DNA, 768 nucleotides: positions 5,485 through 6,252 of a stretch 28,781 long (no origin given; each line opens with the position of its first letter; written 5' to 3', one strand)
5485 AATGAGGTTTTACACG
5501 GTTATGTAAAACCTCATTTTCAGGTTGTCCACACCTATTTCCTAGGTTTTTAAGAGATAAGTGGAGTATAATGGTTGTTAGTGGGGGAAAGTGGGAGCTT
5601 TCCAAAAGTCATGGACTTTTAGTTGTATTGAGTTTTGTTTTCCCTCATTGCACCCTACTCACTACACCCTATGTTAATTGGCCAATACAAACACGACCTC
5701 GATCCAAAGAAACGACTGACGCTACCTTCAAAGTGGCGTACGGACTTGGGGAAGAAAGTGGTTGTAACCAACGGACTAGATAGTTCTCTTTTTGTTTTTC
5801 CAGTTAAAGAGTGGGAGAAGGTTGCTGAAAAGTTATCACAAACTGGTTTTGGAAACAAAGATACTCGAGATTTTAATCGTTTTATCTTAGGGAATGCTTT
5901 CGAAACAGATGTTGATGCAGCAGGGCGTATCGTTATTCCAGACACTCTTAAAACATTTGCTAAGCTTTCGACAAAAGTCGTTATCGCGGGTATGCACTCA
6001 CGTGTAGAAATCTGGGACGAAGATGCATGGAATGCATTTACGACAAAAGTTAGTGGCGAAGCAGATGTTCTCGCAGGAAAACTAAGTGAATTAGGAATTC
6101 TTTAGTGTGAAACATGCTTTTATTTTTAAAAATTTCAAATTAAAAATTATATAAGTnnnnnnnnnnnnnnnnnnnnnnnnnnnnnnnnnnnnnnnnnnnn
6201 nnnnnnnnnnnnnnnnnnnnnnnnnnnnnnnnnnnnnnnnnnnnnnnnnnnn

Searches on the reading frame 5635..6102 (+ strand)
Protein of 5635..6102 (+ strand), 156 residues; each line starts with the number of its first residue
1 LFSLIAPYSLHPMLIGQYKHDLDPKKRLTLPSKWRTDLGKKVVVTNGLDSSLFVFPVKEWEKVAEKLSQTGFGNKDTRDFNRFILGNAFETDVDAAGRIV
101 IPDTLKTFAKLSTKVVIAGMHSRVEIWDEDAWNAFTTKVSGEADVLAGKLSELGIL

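Call 23: search_protein_families(library=pfam, proteins=[window:5635-6102:+], max_evalue=0.001)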
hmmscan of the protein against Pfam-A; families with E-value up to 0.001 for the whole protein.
window:5635-6102:+ (156 aa): 1 family
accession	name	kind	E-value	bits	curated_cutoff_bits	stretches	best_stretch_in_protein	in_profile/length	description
PF02381.23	MraZ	-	2.6e-32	111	23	2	13-82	1-71/72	MraZ protein, putative antitoxin-like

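Call 45: find_related_loci(query=window:5671-6102:+, collection=genome_contigs, flank=6000)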
Query window:5671-6102:+ (144 aa) in genome_contigs; peptide patterns used: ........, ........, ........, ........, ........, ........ (x = any residue, [..] = any of these).
194 stretches matched a pattern; 121 encode a relative of the query (tblastn E <= 1e-3); the best 80 are kept; 80 distinct loci.
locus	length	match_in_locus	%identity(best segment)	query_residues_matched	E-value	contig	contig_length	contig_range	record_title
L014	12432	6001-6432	94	1-144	9e-89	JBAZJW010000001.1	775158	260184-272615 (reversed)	MAG: Candidatus Paceibacterota bacterium isolate SO_2017_LW4_129 scaffold_18_c1_LW137-91_2017, whole genome shotgun sequ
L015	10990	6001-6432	94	1-144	4e-88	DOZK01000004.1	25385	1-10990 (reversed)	MAG TPA_asm: Candidatus Nomurabacteria bacterium isolate UBA11704 contig_14591, whole genome shotgun sequence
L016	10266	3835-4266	94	1-144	3e-88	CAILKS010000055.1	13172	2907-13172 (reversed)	uncultured bacterium isolate Ja_bin-4026 genome assembly, contig: bin-4026:55/84, whole genome shotgun sequence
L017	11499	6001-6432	85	1-144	6e-84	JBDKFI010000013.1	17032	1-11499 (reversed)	MAG: Candidatus Parcubacteria bacterium isolate farmington_2019_sw_WHONDRS-S19S_0053_A_bin.33 scaffold_0000986, whole ge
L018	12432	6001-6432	90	1-144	2e-83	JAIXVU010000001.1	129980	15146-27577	MAG: bacterium isolate D1_MAG_00076 pond_D1_MAG_00076_000000000006, whole genome shotgun sequence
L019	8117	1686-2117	85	1-144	6e-83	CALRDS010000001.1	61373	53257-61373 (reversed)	MAG: Candidatus Nomurabacteria bacterium isolate Baikal-1350m-319 genome assembly, contig: Baikal-1350m-c1398, whole gen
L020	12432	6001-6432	85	1-144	2e-81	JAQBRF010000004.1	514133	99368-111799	MAG: Candidatus Nomurabacteria bacterium isolate RYN_392 scaffold_4587669, whole genome shotgun sequence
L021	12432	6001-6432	85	1-144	1e-81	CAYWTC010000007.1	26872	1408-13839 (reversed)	MAG TPA_asm: uncultured Candidatus Saccharibacteria bacterium isolate SRP286056_co3_459 genome assembly, contig: NODE_14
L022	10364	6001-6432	83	1-144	3e-80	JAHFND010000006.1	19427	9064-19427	MAG: bacterium isolate nzgw472 NODE_2576_length_19428_cov_4.015020, whole genome shotgun sequence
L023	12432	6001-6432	83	1-144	2e-80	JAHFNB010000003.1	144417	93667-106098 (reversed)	MAG: bacterium isolate nzgw470 NODE_82_length_144418_cov_29.548660, whole genome shotgun sequence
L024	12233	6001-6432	83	1-144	1e-78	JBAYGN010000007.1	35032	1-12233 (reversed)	MAG: Candidatus Paceibacterota bacterium isolate SO_2016_GW1_126 scaffold02236_OW334_2016, whole genome shotgun sequence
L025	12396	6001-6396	90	13-144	2e-77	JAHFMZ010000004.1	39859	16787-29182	MAG: bacterium isolate nzgw469 NODE_891_length_39860_cov_4.373084, whole genome shotgun sequence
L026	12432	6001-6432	79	1-144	1e-76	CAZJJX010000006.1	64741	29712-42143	MAG TPA_asm: uncultured Candidatus Saccharibacteria bacterium isolate SRP278252_co2_95 genome assembly, contig: NODE_700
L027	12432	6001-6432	78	1-144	1e-76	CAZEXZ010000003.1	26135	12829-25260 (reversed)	MAG TPA_asm: uncultured Candidatus Saccharibacteria bacterium isolate SRP170004_co1_567 genome assembly, contig: NODE_27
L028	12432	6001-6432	78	1-144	4e-76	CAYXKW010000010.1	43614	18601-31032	MAG TPA_asm: uncultured Candidatus Saccharibacteria bacterium isolate SRP286056_co3_512 genome assembly, contig: NODE_49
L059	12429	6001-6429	48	1-143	2e-44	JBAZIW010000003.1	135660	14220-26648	MAG: Candidatus Paceibacterota bacterium isolate SO_2017_LW4_104 scaffold_400_c1_LW137-91_2017, whole genome shotgun seq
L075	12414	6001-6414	46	1-138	1e-42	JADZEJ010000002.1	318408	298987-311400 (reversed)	MAG: Candidatus Uhrbacteria bacterium isolate SJ814 c_000000441611, whole genome shotgun sequence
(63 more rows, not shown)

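Call 46: find_related_loci(query=window:5671-6102:+, collection=metagenome_contigs, flank=6000)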
Query window:5671-6102:+ (144 aa) in metagenome_contigs; peptide patterns used: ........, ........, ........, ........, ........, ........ (x = any residue, [..] = any of these).
212 stretches matched a pattern; 119 encode a relative of the query (tblastn E <= 1e-3); the best 80 are kept; 80 distinct loci.
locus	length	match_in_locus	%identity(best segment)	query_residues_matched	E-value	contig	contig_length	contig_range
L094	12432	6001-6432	94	1-144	6e-89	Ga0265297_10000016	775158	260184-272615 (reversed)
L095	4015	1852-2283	94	1-144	1e-88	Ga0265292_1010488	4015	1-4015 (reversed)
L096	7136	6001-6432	93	1-144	2e-88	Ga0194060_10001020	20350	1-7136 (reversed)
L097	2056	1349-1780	90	1-144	2e-89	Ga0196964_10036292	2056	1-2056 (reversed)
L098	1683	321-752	85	1-144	4e-87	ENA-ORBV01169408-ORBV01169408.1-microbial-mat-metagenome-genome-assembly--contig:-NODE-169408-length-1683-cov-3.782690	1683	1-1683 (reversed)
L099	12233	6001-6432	83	1-144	1e-78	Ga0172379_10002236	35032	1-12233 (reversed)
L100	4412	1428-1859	80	1-144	5e-77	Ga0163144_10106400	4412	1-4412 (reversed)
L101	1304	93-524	80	1-144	1e-81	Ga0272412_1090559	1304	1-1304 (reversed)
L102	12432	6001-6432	80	1-144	2e-75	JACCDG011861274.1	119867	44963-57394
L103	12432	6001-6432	78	1-144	3e-75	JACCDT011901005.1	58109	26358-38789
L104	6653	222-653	78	1-144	3e-75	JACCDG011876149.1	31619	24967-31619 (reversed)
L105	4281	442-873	78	1-144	5e-75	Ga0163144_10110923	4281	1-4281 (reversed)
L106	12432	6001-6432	78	1-144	8e-75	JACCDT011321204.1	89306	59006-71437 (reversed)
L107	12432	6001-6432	71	1-144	1e-69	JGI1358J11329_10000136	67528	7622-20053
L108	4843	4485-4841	85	1-119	2e-67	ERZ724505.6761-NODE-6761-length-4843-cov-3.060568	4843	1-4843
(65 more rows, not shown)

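Call 76: search_protein_families(library=pfam, proteins=[L015:4764-5345:+], max_evalue=10)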
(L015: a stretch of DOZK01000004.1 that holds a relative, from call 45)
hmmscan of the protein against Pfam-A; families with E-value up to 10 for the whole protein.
L015:4764-5345:+ (194 aa): 1 family
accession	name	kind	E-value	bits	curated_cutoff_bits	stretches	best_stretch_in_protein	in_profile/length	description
PF02861.25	Clp_N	-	9e-15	55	20.7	2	17-62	5-52/53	Clp amino terminal domain, pathogenicity island component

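Call 77: search_protein_families(library=padloc, proteins=[L015:4764-5345:+], max_evalue=1)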
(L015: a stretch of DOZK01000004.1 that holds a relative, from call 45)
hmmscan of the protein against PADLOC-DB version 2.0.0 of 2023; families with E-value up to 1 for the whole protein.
L015:4764-5345:+ (194 aa): 0 families

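Call 85: search_protein_families(library=pfam, proteins=[L059:3279-5789:+, L075:8286-11057:+], max_evalue=0.001)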
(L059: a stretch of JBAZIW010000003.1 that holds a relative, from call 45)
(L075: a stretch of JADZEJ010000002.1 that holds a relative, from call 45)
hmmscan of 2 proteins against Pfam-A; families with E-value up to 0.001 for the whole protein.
L059:3279-5789:+ (837 aa): 10 families
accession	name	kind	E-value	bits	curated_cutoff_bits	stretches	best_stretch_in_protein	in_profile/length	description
PF07724.20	AAA_2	-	1e-45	156.2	27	1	581-739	2-164/166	AAA domain (Cdc48 subfamily)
PF10431.15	ClpB_D2-small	-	5.3e-22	78.1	21.9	1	747-827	1-81/81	C-terminal, D2-small domain, of ClpB protein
PF00004.35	AAA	-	1e-15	58.8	21.2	2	586-708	2-119/131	ATPase family associated with various cellular activities (AAA)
PF07728.20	AAA_5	-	1.3e-12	48.3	22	1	585-700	2-125/139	AAA domain (dynein-related subfamily)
PF17871.7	AAA_lid_9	-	1.1e-08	35.3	22.8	1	447-528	1-82/104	AAA lid domain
PF05673.19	DUF815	-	6.4e-07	29.2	23.8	0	579-768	50-215/249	Protein of unknown function (DUF815)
PF00158.32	Sigma54_activat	-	8.6e-06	26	20.2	0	583-621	23-61/168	Sigma-54 interaction domain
PF13191.12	AAA_16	-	5.5e-05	24.2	32.6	0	553-608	1-50/167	AAA ATPase domain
PF13401.12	AAA_22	-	0.00022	22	27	0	584-627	7-50/130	AAA domain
PF20720.3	nSTAND3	-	0.00042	20.5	27.2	0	586-621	21-54/155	Novel STAND NTPase 3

L075:8286-11057:+ (924 aa): 29 families (the best 25 are shown)
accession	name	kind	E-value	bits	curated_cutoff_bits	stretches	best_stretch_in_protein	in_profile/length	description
PF07724.20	AAA_2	-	2.1e-53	181.2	27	1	662-822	1-164/166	AAA domain (Cdc48 subfamily)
PF10431.15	ClpB_D2-small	-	7.2e-23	80.9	21.9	1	830-909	1-80/81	C-terminal, D2-small domain, of ClpB protein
PF00004.35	AAA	-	2.6e-17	63.9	21.2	2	668-782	2-110/131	ATPase family associated with various cellular activities (AAA)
PF07728.20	AAA_5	-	3.2e-15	56.8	22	1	666-784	1-125/139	AAA domain (dynein-related subfamily)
PF13191.12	AAA_16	-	3.5e-11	44.3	32.6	1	372-420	3-52/167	AAA ATPase domain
PF13401.12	AAA_22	-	2.4e-08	34.8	27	0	387-432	3-41/130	AAA domain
PF03193.22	RsgA_GTPase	-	8.7e-07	29.4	30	0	357-412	74-129/174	RsgA GTPase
PF20720.3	nSTAND3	-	1.5e-06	28.4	27.2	0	389-418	17-46/155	Novel STAND NTPase 3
PF12775.13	AAA_7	-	2.8e-06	27.4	25.8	0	382-423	26-67/181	P-loop containing dynein motor region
PF01637.24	ATPase_2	-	7.7e-06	26.3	33.2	1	374-417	4-48/225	ATPase domain predominantly from Archaea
PF00005.33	ABC_tran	-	1.6e-05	26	25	0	391-414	13-36/137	ABC transporter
PF17871.7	AAA_lid_9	-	2.1e-05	24.8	22.8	1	529-624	2-96/104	AAA lid domain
PF13521.12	AAA_28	-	2.3e-05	25.1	27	0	392-413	2-23/164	AAA domain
PF13238.12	AAA_18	-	2.7e-05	25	29.4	0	392-438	1-34/128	AAA domain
PF00158.32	Sigma54_activat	-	4.4e-05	23.7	20.2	0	647-781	5-143/168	Sigma-54 interaction domain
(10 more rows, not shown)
